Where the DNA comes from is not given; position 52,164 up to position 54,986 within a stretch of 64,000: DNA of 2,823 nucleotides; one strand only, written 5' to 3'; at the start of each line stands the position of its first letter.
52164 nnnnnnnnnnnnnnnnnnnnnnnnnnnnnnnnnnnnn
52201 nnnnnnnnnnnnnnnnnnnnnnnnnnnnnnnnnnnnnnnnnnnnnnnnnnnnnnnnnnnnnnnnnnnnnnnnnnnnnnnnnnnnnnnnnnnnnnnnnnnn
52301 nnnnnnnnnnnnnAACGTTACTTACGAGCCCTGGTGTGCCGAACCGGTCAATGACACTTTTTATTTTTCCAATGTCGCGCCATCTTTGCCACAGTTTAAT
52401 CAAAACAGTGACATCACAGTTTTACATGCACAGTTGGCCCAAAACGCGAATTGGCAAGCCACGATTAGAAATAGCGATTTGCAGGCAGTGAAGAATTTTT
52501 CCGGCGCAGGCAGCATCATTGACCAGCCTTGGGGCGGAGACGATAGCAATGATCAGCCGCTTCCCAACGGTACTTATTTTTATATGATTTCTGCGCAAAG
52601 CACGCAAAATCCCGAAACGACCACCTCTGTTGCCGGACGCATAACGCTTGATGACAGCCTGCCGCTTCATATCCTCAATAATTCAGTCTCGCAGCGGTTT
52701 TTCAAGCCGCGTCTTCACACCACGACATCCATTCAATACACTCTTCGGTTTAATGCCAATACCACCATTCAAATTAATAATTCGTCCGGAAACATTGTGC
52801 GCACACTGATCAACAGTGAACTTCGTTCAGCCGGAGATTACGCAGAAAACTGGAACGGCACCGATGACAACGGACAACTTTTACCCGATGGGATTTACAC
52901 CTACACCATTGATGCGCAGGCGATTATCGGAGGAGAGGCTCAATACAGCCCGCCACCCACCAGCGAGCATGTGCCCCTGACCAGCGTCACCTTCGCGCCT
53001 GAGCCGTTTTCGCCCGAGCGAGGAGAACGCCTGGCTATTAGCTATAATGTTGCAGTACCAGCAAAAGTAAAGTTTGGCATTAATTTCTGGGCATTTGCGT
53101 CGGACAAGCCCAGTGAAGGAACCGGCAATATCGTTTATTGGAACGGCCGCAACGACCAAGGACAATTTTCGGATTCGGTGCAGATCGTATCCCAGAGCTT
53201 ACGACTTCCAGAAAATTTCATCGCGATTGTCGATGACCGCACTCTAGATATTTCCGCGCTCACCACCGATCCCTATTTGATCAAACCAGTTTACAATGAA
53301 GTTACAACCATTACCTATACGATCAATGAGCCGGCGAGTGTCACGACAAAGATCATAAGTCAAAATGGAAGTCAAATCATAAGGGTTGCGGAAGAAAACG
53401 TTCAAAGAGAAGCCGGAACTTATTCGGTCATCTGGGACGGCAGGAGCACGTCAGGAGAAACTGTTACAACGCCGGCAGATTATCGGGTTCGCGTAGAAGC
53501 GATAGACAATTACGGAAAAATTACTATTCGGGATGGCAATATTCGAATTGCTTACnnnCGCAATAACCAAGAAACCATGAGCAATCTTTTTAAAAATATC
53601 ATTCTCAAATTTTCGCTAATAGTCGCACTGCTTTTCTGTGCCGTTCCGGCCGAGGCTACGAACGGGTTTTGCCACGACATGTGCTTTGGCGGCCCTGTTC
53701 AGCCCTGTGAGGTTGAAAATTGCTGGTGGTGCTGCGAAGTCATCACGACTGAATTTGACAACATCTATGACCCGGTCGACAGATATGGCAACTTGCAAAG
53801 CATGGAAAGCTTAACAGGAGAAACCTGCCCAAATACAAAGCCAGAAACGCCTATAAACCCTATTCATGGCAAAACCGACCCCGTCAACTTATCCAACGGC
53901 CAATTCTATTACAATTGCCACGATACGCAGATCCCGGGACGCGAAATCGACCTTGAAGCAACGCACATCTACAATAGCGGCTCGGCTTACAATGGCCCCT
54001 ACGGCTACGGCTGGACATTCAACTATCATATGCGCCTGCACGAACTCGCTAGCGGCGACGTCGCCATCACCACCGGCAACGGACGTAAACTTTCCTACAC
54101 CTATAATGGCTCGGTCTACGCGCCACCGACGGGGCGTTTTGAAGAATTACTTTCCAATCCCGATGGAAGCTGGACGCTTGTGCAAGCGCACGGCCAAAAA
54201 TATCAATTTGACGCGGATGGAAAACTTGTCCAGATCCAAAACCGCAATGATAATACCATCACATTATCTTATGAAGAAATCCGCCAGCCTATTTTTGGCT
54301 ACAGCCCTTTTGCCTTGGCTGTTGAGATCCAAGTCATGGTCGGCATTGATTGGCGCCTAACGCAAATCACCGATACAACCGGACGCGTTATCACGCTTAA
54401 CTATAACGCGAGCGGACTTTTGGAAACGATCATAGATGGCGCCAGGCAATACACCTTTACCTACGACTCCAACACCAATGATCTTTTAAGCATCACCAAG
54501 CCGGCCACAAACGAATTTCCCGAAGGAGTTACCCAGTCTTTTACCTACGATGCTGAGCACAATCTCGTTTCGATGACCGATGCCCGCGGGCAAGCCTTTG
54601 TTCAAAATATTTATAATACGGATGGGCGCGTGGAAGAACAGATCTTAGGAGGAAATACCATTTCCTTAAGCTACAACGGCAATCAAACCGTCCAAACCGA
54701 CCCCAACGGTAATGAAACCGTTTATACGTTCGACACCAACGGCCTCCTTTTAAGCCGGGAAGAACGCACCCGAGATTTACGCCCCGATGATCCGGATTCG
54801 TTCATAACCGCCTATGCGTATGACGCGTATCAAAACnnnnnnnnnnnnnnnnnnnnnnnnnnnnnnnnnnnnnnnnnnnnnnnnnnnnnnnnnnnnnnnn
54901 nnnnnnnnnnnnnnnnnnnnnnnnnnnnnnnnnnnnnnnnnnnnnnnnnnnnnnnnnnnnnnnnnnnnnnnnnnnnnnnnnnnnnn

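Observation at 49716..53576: Giant secreted beta-helix protein built from four near-identical ~580-bp tandem repeats, transcriptionally coupled to the Rhs toxin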

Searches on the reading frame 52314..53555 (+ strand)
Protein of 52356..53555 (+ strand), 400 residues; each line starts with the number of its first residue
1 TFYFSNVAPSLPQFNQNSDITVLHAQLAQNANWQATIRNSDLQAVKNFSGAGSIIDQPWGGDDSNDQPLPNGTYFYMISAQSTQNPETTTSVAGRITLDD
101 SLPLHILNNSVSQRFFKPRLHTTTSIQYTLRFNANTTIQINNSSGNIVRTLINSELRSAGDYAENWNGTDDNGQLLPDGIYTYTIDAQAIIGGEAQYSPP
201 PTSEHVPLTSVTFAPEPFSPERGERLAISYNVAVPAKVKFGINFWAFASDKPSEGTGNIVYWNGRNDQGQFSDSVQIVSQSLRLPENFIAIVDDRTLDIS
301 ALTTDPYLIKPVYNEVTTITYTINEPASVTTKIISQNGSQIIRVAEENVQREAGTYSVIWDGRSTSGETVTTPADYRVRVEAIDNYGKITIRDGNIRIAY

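Call 63: predict_structure(alignment_id=A4)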
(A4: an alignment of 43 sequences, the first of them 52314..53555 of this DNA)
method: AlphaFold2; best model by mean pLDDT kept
length: 414 residues; sequences in the alignment: 43
mean_pLDDT: 91.7   pTM: 0.73
mean pLDDT of the five models: 91.7, 91.6, 91.3, 91.0, 89.9
residues with pLDDT >= 90: 302; 70-90: 102; 50-70: 9; < 50: 1
segments of 3 or more residues with pLDDT < 50: none
pLDDT, mean of each block of 10 residues (from residue 1): 74 91 91 91 98 97 98 96 97 97 96 87 94 93 93 97 98 96 95 96 87 92 93 82 95 80 86 86 74 93 85 91 95 96 95 92 98 96 93 93 89 89
secondary structure, 60 per line:
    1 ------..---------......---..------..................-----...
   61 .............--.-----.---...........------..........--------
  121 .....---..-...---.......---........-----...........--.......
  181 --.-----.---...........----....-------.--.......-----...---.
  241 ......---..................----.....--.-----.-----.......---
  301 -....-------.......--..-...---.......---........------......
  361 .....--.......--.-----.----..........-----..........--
elements in order: E18-23 E35-52 E58-73 E86-96 E103-112 E121-125 E138-144 E148-155 E161-171 E174-180 E193-203 E208-211 E222-228 E240-246 E250-256 E260-267 E272-276 E291-297 E302-305 E313-319 E331-337 E341-348 E355-365 E368-374 E388-397 E403-412

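Call 67: fold_search(model_id=the predicted structure, library=pdb)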
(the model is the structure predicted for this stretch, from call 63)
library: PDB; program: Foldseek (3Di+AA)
matches with E <= 10: 1353; with E <= 0.001: 154
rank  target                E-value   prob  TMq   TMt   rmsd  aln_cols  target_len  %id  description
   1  5xyr                  7.3e-10  1.00  0.20  0.08  23.7       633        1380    9  Crystal structure of a serine protease from Streptococcus species (released 2018-08-08)
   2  8cml_E                2.0e-09  1.00  0.20  0.14  25.7       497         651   12  Cryo-EM structure of complement C5 in complex with nanobodies UNbC5-1 and UNbC5-2 (released 2023-09-27)
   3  7s64_A                3.0e-09  1.00  0.24  0.10  27.6       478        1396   12  Intermediate-form oocyte/egg Alpha-2-Macroglobulin (A2Moo) tetramer (released 2022-01-05)
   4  5xya                  3.4e-09  1.00  0.20  0.08  24.1       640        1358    9  Crystal structure of a serine protease from Streptococcus species (released 2018-08-08)
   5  4e0s_A                6.3e-09  1.00  0.20  0.08  25.8       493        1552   13  Crystal Structure of C5b-6 (released 2012-04-18)
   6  5xxz_B                6.6e-09  1.00  0.22  0.08  23.4       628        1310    9  Crystal structure of a serine protease from Streptococcus species (released 2018-08-08)
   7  6vjb                  8.8e-09  1.00  0.21  0.08  24.0       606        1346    9  Crystal structure of a catalytically inactive CXC Chemokine-degrading protease SpyCEP from Streptococcus pyogenes (released 2020-04-15)
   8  8uh2_A                9.7e-09  1.00  0.20  0.14  25.4       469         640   11  Complex of C3b with the inhibitor albicin (released 2024-05-08)
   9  5xxz_A                1.3e-08  1.00  0.21  0.08  24.1       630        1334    9  Crystal structure of a serine protease from Streptococcus species (released 2018-08-08)
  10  7edd                  2.3e-08  1.00  0.20  0.08  23.9       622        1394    9  Crystal structure of a serine protease from Streptococcus pyogenes (released 2021-05-12)
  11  7ad7_B                2.5e-08  1.00  0.19  0.13  25.8       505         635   13  Crystal structure of human complement C5 in complex with the K8 bovine knob domain peptide. (released 2021-03-10)
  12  9u5z_E                2.7e-08  1.00  0.20  0.08  24.8       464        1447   10  C3 convertases zymogen C4b2 in activation state (released 2026-01-14)
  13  7ad6_B                2.9e-08  1.00  0.21  0.15  25.9       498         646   13  Crystal structure of human complement C5 in complex with the K92 bovine knob domain peptide. (released 2021-03-10)
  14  6tav_D                3.1e-08  1.00  0.25  0.11  31.7       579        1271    9  Crystal structure of endopeptidase-induced alpha2-macroglobulin (released 2021-05-12)
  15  2qki_A                3.3e-08  1.00  0.25  0.19  26.7       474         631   12  Human C3c in complex with the inhibitor compstatin (released 2007-08-14)
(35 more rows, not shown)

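Call 85: search_protein_representatives(protein=window:52356-53555:+)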
Query: 400 residues. Proteins with E-value up to 0.001 (for the whole library): 8345; up to 1e-10: 1216; up to 1e-30: 205. The best 150 are listed.
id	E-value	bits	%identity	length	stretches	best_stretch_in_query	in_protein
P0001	2.3e-263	889.4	100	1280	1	1-400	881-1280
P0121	5.5e-144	496.4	36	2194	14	90-221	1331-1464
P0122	2.7e-132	457.9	33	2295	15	125-240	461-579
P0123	1.6e-113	396.1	33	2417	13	90-242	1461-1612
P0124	4.2e-108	378.3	33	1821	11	56-221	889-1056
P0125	9.2e-108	377.2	35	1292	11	108-192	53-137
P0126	1.2e-101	357.0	30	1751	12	58-240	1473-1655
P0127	9.2e-98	344.3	31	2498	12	69-398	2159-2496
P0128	7.2e-90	318.3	37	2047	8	121-195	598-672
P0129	1.6e-88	313.9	33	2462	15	122-250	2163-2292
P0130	2.9e-81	290.0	30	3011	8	111-389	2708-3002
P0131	4.6e-76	272.8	31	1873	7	56-400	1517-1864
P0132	1.8e-75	270.9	27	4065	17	42-267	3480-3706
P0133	4.6e-74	266.3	34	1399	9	89-241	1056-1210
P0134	8.4e-73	262.1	33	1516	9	67-230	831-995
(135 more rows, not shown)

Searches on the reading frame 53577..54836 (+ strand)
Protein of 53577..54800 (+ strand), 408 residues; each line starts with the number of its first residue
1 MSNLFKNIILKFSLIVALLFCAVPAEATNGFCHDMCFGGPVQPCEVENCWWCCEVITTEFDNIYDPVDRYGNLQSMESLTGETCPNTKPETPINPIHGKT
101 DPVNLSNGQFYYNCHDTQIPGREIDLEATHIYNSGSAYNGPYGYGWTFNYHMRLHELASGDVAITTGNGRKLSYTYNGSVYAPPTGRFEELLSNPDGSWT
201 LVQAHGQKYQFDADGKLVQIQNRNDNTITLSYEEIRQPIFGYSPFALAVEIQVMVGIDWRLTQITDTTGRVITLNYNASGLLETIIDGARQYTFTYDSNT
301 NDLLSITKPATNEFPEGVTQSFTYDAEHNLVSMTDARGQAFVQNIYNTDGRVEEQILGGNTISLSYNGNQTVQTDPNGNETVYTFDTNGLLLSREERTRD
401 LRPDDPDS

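Call 51: search_protein_families(library=pfam, proteins=[window:53577-54800:+], max_evalue=1)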
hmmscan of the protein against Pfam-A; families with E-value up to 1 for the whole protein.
window:53577-54800:+ (408 aa): 6 families
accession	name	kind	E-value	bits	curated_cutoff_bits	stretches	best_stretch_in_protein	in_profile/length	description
PF05593.20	RHS_repeat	-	6.9e-20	71.4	22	3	315-339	13-37/38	RHS Repeat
PF20148.4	DUF6531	-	1e-16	61.4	24.1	1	101-174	2-74/74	Domain of unknown function (DUF6531)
PF15283.12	DUF4595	-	1.3e-06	28.9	34.2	2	322-395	1-67/202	Domain of unknown function (DUF4595) with porin-like fold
PF18692.7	DUF5640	-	0.012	15.9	28.5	0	197-217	5-25/85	Family of unknown function (DUF5640)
PF07523.18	Big_3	-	0.41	11.4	21.2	1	325-371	15-62/68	Bacterial Ig-like domain (group 3)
PF10102.14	DUF2341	-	0.86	10.5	23.4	1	358-386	42-69/84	Domain of unknown function (DUF2341)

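Call 65: find_related_loci(query=A5, collection=metagenome_contigs, flank=10000)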
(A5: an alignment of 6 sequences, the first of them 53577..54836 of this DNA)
Query A5 (420 aa) in metagenome_contigs; peptide patterns used: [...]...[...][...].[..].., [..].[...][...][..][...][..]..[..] (x = any residue, [..] = any of these).
600 stretches matched a pattern (row limit reached: there are more); 57 encode a relative of the query (tblastn E <= 1e-3); 57 distinct loci.
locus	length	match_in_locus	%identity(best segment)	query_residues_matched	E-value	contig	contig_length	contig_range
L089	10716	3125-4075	55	101-417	1e-109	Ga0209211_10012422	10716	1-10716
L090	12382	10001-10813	41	98-367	5e-60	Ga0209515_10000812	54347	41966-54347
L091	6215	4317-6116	36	93-420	9e-60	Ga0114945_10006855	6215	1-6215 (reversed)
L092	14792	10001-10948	36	95-402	7e-59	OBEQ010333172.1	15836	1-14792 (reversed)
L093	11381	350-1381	31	9-380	6e-54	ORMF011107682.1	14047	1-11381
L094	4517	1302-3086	33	79-417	5e-52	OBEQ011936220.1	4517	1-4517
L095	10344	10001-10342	60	101-214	5e-46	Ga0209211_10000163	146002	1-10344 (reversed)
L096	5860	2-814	35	120-393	1e-45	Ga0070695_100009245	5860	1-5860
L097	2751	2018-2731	34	51-285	2e-40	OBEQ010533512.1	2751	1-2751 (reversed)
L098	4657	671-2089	33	101-420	2e-39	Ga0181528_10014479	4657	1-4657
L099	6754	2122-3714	30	22-420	9e-39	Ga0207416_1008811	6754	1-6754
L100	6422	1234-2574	35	102-418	2e-38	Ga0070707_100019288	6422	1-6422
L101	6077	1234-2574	35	102-418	2e-38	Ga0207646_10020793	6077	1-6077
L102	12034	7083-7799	34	102-385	7e-37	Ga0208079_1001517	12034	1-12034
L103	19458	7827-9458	35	101-416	1e-35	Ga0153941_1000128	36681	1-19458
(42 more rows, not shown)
